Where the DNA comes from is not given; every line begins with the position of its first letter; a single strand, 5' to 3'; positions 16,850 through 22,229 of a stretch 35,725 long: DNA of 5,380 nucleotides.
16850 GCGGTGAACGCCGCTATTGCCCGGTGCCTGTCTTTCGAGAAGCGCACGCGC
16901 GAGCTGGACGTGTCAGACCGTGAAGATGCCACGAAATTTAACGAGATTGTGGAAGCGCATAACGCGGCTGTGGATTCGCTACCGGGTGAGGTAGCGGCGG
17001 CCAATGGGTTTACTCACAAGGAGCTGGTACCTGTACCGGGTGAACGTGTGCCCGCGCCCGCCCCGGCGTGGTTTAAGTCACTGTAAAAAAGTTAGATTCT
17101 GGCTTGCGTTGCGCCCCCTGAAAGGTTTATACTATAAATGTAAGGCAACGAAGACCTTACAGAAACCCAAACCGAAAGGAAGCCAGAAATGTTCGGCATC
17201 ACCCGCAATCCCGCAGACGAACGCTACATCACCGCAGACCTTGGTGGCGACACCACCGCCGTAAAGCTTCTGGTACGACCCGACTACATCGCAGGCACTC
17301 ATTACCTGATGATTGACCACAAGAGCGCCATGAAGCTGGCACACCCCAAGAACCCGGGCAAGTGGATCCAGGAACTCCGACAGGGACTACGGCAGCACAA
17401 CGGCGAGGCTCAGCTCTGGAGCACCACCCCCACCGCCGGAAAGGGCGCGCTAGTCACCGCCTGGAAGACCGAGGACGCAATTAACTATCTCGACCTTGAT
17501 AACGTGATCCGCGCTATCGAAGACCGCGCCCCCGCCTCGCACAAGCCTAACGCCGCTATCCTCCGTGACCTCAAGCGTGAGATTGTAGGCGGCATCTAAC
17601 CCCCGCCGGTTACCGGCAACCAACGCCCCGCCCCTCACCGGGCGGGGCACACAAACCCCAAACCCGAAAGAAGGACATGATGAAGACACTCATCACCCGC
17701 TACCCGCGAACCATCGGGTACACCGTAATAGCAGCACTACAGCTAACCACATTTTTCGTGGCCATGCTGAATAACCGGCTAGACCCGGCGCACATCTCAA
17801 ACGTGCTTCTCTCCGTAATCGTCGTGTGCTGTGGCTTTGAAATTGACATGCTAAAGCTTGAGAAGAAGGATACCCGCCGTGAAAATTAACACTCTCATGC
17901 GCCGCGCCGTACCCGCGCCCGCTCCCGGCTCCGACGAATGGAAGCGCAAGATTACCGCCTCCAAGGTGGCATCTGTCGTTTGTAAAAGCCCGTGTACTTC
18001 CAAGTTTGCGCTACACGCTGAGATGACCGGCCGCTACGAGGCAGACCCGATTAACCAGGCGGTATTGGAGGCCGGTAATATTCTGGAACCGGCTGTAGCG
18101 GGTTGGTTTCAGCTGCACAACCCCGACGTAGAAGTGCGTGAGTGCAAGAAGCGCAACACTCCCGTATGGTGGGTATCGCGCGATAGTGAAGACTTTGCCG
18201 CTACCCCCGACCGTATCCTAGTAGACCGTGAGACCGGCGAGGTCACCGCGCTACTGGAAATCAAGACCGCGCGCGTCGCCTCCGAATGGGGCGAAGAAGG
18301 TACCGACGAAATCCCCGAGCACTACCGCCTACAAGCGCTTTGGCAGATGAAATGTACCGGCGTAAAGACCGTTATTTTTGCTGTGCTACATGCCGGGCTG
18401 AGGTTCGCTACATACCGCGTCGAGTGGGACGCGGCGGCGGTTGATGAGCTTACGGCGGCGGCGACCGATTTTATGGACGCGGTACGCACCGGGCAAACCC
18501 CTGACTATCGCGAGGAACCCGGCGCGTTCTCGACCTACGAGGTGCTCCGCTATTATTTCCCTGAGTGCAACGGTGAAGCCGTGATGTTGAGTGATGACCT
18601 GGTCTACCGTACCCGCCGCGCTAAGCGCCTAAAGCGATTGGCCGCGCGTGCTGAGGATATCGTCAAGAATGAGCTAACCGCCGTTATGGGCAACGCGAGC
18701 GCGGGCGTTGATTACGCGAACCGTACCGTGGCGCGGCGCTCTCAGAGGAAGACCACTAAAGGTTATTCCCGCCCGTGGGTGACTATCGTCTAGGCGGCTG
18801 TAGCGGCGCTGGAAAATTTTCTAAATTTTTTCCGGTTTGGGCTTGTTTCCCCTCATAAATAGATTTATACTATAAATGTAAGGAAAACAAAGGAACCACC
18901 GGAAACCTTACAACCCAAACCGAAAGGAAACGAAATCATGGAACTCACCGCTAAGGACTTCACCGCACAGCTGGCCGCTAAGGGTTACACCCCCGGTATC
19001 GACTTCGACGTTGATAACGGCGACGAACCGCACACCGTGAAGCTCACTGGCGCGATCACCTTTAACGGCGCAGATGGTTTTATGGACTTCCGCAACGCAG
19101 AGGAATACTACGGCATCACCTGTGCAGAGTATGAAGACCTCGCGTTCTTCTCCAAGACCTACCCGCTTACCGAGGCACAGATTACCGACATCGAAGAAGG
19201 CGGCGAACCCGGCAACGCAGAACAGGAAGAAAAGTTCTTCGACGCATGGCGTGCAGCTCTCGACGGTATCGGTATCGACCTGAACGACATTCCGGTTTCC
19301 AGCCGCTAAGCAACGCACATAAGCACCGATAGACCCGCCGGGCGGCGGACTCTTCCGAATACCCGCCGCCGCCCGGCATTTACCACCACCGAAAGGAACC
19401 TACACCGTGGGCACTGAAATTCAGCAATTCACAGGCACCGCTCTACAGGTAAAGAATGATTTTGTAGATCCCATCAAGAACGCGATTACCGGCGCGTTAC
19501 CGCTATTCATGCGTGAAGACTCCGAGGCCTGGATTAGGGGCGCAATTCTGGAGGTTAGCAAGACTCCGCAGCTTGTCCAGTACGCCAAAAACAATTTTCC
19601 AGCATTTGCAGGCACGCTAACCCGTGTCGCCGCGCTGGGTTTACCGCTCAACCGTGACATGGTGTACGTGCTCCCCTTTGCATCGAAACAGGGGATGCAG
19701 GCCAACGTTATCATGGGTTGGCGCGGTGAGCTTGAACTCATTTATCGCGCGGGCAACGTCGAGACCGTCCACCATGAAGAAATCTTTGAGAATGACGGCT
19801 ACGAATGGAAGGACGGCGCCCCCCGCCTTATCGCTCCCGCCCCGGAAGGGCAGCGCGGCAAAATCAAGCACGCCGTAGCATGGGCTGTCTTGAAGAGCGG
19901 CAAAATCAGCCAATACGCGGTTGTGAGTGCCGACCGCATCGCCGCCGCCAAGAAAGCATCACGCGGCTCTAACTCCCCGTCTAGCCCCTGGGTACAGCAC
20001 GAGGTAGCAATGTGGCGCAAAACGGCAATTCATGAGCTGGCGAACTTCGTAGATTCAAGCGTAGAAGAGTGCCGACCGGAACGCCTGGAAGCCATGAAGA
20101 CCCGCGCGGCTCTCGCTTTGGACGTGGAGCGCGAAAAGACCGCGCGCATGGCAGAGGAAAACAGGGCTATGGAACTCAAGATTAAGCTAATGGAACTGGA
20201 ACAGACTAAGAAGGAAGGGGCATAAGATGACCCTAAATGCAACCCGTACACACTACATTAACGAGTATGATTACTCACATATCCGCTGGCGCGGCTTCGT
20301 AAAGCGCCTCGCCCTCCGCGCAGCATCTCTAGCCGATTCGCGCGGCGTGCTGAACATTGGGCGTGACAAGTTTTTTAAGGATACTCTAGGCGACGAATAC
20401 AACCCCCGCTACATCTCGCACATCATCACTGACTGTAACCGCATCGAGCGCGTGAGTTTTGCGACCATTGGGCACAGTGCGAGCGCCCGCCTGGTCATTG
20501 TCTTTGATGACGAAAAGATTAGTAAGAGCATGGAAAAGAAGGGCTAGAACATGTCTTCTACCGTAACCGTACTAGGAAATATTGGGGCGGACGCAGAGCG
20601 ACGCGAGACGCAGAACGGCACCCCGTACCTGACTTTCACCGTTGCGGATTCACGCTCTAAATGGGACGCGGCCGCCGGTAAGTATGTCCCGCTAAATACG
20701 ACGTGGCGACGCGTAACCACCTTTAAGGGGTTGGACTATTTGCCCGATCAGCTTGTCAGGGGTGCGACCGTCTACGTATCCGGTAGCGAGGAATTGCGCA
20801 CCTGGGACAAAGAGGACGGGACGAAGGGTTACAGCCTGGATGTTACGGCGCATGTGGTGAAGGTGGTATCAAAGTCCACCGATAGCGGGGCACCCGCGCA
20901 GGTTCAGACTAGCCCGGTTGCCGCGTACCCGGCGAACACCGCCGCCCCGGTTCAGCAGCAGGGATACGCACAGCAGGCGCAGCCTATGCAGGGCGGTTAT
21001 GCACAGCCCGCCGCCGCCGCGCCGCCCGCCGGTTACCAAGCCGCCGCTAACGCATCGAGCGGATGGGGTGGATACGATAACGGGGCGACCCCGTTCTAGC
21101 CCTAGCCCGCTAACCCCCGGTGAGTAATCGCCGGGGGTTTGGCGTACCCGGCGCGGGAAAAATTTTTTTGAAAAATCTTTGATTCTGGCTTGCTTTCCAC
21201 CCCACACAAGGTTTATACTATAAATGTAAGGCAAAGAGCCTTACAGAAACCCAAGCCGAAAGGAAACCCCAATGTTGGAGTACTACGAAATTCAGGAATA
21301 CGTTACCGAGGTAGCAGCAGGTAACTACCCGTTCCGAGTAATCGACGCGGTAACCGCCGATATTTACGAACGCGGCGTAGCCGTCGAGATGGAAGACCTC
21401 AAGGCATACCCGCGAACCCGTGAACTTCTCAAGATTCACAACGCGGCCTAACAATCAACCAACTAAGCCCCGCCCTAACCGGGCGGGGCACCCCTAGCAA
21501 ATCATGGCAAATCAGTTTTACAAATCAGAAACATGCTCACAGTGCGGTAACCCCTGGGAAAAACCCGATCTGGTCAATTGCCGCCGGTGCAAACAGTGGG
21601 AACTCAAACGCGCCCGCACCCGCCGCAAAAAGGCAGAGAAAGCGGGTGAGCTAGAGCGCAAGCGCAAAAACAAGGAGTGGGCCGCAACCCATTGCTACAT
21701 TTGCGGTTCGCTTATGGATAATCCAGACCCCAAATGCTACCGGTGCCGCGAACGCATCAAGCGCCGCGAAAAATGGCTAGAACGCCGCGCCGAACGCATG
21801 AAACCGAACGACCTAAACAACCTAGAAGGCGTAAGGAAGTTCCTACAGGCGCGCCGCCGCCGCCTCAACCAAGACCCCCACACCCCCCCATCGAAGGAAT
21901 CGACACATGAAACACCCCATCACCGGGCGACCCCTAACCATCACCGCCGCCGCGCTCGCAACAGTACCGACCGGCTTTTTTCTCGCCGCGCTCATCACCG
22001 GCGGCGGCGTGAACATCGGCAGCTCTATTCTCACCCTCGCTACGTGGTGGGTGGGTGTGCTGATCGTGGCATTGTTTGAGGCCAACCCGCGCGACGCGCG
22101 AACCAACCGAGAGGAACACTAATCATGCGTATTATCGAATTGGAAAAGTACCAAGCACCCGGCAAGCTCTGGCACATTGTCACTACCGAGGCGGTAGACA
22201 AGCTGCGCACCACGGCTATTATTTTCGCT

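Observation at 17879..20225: Strongly acidic 123-aa protein with its own promoter sits between the Exo and RecT genes: candidate Gam-like nuclease inhibitor or DNA mimic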

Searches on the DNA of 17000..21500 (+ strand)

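Call 7: search_dna_similar(query=window:17000-21500:+, collection=phages, mode=near)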
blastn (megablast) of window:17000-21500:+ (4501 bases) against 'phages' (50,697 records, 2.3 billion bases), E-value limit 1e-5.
No match.

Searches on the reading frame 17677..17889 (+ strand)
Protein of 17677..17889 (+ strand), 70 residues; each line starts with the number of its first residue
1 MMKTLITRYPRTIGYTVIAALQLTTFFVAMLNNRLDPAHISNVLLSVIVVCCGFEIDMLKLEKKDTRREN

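Call 5: search_protein_families(library=pfam, proteins=[window:17677-17889:+], max_evalue=0.1)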
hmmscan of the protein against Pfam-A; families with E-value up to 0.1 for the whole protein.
window:17677-17889:+ (70 aa): 1 family
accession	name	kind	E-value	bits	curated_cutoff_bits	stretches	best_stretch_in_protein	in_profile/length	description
PF22533.2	WIV_dom_3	-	0.053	14.1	27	1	22-54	28-60/85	Protein P1-like, WIV domain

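Call 6: search_protein_families(library=phrogs, proteins=[window:17677-17889:+], max_evalue=0.1)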
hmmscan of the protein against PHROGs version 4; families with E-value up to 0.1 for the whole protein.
window:17677-17889:+ (70 aa): 1 family
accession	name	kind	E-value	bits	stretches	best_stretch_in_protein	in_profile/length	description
phrog_24104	-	unknown function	0.026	16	1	16-55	10-48/83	-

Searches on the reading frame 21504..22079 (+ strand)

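Call 5: search_protein_families(library=pfam, proteins=[window:21504-22079:+], max_evalue=0.1)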
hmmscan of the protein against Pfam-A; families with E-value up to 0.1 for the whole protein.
window:21504-22079:+ (191 aa): 2 families
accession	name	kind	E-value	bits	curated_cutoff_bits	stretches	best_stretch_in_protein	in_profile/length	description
PF18912.6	DZR_2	-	0.0045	17.2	27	0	63-87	9-33/56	Double zinc ribbon domain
PF12773.13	DZR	-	0.041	14.5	27.3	0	9-30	13-31/45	Double zinc ribbon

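Call 6: search_protein_families(library=phrogs, proteins=[window:21504-22079:+], max_evalue=0.1)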
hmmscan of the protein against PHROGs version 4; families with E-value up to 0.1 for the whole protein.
window:21504-22079:+ (191 aa): 0 families
